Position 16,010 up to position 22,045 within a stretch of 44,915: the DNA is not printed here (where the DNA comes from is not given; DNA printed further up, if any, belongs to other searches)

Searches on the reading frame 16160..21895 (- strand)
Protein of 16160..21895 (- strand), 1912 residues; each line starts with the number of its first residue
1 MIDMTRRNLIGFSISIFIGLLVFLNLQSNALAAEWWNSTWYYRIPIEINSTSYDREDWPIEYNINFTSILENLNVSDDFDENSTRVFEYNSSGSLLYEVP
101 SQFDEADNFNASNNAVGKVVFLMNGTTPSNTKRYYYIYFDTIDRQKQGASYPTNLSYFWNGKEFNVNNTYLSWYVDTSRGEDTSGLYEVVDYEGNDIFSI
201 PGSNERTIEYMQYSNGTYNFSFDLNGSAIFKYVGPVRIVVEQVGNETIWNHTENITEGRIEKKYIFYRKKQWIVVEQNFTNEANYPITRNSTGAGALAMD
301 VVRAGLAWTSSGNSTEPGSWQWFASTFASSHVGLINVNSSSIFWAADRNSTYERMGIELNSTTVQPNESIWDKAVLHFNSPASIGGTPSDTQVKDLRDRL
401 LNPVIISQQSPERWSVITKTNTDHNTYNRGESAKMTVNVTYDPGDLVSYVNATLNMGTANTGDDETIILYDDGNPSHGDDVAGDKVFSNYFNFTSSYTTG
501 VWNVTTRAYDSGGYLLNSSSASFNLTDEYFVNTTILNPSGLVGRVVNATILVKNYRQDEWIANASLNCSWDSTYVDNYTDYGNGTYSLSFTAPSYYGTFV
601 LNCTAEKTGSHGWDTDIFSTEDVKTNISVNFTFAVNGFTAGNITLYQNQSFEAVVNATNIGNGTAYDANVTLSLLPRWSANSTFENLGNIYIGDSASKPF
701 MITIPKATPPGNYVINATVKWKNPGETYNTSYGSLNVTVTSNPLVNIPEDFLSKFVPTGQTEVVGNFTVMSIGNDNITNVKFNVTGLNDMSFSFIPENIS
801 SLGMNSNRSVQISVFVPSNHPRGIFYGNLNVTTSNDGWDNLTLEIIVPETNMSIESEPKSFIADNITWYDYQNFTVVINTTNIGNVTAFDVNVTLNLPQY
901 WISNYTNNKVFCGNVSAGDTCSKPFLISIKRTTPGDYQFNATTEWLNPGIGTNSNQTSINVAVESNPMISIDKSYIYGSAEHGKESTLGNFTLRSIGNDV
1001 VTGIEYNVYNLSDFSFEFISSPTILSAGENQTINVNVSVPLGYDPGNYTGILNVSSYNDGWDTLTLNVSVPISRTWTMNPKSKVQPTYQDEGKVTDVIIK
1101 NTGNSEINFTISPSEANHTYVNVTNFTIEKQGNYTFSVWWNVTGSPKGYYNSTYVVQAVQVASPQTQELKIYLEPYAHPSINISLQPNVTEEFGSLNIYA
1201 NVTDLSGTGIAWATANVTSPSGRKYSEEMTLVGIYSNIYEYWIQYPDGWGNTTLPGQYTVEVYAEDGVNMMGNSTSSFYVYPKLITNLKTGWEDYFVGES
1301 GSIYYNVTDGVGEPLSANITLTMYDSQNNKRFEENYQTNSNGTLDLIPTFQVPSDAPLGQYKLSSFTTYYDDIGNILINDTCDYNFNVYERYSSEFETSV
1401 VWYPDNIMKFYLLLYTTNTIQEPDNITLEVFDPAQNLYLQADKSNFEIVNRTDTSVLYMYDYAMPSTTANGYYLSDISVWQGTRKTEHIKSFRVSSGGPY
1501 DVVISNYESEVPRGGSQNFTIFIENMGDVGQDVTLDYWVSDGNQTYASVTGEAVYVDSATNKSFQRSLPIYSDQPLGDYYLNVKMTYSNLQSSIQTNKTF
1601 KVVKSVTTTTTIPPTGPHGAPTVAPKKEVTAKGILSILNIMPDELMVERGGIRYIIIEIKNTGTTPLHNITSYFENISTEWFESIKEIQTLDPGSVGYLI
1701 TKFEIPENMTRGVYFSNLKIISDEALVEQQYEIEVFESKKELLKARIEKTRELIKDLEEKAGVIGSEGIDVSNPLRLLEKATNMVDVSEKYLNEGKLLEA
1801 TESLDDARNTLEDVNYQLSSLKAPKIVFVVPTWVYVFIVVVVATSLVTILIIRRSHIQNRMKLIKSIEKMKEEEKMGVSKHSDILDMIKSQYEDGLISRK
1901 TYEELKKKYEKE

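Call 5: search_protein_families(library=pfam, proteins=[window:16160-21895:-], max_evalue=0.01)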
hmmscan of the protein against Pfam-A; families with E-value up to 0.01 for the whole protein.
window:16160-21895:- (1912 aa): 3 families
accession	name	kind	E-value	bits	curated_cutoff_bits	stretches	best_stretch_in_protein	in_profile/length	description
PF10633.15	NPCBM_assoc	-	6.9e-15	55.4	24.4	1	649-721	5-77/78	NPCBM-associated, NEW3 domain of alpha-galactosidase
PF01835.25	MG2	-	3.2e-08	34.3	32.8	0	1307-1365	23-80/96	MG2 domain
PF22680.2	Glyco_hydro_123_N_2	-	4.5e-05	23.8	27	0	1024-1055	110-141/142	Glycoside hydrolase 123 N-terminal domain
